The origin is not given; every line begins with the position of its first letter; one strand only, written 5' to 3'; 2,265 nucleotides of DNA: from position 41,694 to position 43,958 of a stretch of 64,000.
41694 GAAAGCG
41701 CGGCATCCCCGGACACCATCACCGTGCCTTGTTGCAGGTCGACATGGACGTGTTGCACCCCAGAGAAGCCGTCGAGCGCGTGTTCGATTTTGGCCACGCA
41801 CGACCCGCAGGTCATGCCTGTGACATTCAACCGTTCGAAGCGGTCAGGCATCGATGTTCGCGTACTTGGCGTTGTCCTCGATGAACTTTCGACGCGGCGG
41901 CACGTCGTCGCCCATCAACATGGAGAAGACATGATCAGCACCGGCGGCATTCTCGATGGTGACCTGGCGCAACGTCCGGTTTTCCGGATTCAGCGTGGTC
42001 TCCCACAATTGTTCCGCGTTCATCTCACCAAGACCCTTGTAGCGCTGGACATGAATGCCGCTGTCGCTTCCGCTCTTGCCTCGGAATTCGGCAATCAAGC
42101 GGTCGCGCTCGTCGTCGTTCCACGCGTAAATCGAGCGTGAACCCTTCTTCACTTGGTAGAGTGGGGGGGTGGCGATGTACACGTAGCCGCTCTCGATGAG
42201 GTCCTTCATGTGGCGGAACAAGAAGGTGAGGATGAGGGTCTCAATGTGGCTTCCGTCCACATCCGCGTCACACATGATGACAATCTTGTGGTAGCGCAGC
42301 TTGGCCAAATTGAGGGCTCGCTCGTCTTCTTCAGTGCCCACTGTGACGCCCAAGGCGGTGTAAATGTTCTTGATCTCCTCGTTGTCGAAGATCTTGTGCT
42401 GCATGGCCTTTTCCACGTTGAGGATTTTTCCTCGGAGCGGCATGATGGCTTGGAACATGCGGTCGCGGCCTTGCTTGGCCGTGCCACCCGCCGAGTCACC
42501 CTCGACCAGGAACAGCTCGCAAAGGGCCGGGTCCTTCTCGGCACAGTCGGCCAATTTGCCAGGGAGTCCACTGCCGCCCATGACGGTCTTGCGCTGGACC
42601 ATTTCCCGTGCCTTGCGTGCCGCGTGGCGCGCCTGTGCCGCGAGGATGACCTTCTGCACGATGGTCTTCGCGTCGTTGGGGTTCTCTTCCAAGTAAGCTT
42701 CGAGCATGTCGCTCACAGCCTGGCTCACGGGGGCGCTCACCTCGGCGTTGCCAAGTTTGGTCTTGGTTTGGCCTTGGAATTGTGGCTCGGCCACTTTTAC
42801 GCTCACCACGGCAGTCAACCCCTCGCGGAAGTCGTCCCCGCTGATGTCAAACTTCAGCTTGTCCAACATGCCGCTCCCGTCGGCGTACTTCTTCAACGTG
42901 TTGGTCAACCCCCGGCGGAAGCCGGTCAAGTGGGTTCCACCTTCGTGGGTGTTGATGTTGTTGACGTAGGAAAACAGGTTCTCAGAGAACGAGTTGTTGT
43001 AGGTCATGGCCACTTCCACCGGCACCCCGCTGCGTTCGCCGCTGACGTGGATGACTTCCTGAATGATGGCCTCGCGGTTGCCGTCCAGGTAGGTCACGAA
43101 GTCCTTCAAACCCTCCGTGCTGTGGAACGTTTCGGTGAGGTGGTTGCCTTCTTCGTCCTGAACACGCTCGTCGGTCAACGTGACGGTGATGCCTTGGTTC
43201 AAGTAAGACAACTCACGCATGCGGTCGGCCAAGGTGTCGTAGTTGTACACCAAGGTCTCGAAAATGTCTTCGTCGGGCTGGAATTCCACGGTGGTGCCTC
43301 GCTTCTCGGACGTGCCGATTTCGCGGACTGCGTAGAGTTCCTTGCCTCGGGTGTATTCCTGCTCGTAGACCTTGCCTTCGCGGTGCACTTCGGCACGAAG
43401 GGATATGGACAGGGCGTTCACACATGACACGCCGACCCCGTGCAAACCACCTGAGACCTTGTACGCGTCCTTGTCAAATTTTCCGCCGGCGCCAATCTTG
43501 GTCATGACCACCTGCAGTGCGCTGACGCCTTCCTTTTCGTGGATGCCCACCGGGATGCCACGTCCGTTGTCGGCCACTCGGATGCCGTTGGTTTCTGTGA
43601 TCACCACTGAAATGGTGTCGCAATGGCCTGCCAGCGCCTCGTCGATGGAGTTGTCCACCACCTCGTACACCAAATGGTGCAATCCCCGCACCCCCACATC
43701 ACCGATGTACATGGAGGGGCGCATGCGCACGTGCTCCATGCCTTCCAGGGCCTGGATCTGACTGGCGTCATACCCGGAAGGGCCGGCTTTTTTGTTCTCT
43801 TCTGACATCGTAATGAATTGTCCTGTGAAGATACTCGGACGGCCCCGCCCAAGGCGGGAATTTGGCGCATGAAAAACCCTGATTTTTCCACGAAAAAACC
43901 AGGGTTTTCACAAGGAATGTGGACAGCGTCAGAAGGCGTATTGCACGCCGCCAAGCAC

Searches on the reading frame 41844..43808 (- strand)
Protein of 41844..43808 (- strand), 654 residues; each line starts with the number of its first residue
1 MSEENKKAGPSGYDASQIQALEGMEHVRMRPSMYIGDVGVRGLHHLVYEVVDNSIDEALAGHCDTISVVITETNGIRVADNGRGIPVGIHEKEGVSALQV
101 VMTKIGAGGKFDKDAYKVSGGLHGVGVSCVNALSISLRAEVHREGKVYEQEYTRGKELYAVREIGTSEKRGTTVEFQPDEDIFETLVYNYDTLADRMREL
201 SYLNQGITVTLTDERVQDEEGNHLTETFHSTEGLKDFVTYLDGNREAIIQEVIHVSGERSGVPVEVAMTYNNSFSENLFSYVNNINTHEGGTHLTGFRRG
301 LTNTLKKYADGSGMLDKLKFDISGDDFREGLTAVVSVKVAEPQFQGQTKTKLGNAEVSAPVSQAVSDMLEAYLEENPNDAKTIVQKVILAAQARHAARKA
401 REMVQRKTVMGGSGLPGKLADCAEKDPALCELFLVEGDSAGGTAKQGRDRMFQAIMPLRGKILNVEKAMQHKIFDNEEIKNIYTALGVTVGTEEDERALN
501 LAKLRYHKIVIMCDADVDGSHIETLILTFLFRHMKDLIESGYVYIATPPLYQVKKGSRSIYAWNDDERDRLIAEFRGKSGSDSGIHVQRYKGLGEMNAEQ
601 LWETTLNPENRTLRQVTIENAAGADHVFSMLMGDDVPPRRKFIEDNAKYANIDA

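Call 65: search_protein_families(library=pfam, proteins=[window:41844-43808:-], max_evalue=0.00001)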
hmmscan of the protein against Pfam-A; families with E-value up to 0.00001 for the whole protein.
window:41844-43808:- (654 aa): 4 families
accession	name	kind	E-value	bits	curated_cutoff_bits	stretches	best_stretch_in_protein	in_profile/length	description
PF00204.31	DNA_gyraseB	-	3.9e-60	202.7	27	1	233-402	1-172/173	DNA gyrase B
PF00986.26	DNA_gyraseB_C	-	1.7e-30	105.4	29.8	1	583-644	2-63/63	DNA gyrase B subunit, carboxyl terminus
PF01751.28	Toprim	-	6.9e-18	65.1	23.1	1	431-546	1-94/96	Toprim domain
PF02518.31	HATPase_c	-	3.8e-16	59.9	26.4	1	41-180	4-109/111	Histidine kinase-, DNA gyrase B-, and HSP90-like ATPase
